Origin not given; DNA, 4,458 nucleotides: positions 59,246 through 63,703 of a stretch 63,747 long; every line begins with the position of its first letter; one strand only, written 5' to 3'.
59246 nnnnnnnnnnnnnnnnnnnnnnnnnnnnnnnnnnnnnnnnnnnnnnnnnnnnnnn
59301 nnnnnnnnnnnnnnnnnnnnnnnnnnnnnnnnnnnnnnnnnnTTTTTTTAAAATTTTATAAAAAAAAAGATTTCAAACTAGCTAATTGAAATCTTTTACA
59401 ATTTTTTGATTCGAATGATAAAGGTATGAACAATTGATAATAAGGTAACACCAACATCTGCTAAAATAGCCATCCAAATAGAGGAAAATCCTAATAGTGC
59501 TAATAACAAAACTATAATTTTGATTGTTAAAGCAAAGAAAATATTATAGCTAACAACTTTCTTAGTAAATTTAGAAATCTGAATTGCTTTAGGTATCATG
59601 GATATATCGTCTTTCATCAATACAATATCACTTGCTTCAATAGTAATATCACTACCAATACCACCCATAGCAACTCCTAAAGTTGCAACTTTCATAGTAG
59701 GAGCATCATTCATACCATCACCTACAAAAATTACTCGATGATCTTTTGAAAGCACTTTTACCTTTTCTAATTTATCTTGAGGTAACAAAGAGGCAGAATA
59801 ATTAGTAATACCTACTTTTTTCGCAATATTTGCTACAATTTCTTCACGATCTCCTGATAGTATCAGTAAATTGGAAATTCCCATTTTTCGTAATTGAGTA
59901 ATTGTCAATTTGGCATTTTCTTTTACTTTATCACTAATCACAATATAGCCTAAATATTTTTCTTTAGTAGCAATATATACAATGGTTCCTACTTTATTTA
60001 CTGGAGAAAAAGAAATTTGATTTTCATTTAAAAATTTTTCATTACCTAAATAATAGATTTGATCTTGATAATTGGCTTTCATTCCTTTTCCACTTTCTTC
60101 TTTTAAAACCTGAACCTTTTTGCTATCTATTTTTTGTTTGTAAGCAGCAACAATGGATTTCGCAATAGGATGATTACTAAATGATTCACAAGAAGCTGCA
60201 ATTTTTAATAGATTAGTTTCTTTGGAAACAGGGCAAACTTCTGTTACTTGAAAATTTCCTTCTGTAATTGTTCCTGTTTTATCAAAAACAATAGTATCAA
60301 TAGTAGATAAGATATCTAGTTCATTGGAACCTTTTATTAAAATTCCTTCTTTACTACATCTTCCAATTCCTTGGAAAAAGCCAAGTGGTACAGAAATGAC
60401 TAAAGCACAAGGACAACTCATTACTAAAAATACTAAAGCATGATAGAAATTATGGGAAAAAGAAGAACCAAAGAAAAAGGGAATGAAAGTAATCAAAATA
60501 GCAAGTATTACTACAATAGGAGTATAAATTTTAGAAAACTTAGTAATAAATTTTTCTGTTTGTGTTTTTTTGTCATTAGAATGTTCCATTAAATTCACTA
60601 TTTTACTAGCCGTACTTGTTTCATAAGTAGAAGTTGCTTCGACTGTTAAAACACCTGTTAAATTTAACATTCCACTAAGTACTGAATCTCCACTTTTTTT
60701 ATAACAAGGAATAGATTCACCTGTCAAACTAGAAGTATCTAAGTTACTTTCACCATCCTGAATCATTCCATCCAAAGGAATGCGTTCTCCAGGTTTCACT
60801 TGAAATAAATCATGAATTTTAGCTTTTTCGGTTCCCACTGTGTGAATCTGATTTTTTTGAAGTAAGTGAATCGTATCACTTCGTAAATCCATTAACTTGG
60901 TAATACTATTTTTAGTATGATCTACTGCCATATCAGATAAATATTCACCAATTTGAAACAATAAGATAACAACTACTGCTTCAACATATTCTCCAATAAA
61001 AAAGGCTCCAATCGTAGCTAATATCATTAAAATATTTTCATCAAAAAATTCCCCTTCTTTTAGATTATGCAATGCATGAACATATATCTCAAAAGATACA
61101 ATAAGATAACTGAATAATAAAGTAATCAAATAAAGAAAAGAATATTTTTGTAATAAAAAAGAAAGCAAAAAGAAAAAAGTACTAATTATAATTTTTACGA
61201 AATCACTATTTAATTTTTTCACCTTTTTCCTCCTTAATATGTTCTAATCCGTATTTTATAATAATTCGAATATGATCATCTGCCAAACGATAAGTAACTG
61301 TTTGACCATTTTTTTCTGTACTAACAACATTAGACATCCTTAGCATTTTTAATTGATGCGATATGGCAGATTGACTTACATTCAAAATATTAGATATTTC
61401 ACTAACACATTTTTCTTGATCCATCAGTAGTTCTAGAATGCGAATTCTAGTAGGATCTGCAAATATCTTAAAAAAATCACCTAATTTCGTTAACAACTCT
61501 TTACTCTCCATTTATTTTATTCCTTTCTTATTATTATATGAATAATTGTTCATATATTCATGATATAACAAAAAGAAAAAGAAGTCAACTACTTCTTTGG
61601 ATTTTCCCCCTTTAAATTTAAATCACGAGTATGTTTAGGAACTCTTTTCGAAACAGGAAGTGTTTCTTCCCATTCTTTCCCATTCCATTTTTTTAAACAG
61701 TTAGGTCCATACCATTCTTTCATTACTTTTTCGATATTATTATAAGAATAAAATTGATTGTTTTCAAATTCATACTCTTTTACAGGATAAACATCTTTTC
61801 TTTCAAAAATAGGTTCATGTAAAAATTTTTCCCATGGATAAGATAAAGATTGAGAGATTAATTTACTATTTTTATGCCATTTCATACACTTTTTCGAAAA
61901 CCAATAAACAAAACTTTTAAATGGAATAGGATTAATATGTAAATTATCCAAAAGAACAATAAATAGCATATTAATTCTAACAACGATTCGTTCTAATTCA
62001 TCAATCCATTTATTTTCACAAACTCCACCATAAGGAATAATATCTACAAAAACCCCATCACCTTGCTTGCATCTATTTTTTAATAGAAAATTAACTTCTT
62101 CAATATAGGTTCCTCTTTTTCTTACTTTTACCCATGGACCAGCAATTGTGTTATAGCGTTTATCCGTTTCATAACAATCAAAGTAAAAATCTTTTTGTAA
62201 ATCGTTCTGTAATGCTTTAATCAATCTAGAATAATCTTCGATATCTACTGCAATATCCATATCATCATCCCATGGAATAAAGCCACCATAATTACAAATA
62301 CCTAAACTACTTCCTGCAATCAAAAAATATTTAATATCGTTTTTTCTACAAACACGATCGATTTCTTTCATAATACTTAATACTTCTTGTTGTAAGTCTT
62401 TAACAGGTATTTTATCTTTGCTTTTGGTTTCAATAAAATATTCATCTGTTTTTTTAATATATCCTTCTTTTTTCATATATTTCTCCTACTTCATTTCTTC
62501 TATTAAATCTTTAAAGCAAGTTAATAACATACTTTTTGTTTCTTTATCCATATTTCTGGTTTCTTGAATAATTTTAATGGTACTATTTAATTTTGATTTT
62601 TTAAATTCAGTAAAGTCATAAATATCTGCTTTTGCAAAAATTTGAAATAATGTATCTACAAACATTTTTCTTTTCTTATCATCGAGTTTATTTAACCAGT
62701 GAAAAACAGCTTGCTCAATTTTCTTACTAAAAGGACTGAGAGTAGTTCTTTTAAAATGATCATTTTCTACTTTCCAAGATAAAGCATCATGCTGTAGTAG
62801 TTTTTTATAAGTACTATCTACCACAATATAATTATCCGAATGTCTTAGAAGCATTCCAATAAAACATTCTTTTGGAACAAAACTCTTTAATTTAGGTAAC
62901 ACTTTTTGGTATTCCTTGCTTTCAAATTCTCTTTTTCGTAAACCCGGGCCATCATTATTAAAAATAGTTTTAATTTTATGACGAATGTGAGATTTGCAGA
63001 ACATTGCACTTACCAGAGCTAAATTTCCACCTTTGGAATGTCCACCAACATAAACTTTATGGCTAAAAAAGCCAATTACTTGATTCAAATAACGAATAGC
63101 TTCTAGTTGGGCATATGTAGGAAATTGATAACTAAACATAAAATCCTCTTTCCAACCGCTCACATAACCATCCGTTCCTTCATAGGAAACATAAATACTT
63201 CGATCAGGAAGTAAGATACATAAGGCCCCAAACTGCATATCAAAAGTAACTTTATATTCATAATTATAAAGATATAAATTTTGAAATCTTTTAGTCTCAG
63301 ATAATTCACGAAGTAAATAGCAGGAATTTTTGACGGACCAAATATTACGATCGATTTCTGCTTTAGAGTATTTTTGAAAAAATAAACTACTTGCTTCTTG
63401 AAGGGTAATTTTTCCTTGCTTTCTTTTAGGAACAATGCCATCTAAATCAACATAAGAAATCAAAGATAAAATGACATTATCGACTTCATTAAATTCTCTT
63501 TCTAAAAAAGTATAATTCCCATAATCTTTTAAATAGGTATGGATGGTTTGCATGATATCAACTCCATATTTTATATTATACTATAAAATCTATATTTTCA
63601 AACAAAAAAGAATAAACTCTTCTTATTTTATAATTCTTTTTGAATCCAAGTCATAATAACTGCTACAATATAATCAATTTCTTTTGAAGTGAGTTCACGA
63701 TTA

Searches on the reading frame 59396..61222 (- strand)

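Call 44: search_protein_families(library=pfam, proteins=[window:59396-61222:-], max_evalue=0.001)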
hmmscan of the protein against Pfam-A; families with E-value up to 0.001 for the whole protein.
window:59396-61222:- (608 aa): 2 families
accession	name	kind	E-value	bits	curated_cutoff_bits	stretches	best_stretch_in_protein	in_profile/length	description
PF00122.25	E1-E2_ATPase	-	1.5e-47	161.9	28.1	1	114-291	3-180/181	E1-E2 ATPase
PF00702.32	Hydrolase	-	4e-30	106.1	26.4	1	308-513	1-190/191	haloacid dehalogenase-like hydrolase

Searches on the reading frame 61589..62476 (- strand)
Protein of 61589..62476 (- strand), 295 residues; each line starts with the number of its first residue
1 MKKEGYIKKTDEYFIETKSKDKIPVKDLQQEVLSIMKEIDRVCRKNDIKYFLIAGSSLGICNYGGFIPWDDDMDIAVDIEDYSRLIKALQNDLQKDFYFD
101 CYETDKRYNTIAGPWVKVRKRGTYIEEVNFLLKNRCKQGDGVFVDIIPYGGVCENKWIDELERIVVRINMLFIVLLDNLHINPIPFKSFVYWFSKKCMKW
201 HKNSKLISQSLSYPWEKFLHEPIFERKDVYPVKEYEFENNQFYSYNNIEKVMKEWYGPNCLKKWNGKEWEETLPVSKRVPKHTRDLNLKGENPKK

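Call 44: search_protein_families(library=pfam, proteins=[window:61589-62476:-], max_evalue=0.001)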
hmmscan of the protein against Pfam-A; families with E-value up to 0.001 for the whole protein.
window:61589-62476:- (295 aa): 1 family
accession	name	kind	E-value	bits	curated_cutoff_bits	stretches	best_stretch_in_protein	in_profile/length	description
PF04991.19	LicD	-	5.7e-24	85.9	22.6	1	43-257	1-227/227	LicD family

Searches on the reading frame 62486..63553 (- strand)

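Call 44: search_protein_families(library=pfam, proteins=[window:62486-63553:-], max_evalue=0.001)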
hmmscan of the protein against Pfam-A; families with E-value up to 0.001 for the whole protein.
window:62486-63553:- (355 aa): 1 family
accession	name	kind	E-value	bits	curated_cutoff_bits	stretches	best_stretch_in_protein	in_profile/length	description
PF11187.14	Mbeg1-like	-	6.9e-66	222.3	21.1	1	85-304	2-224/224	Mbeg1-like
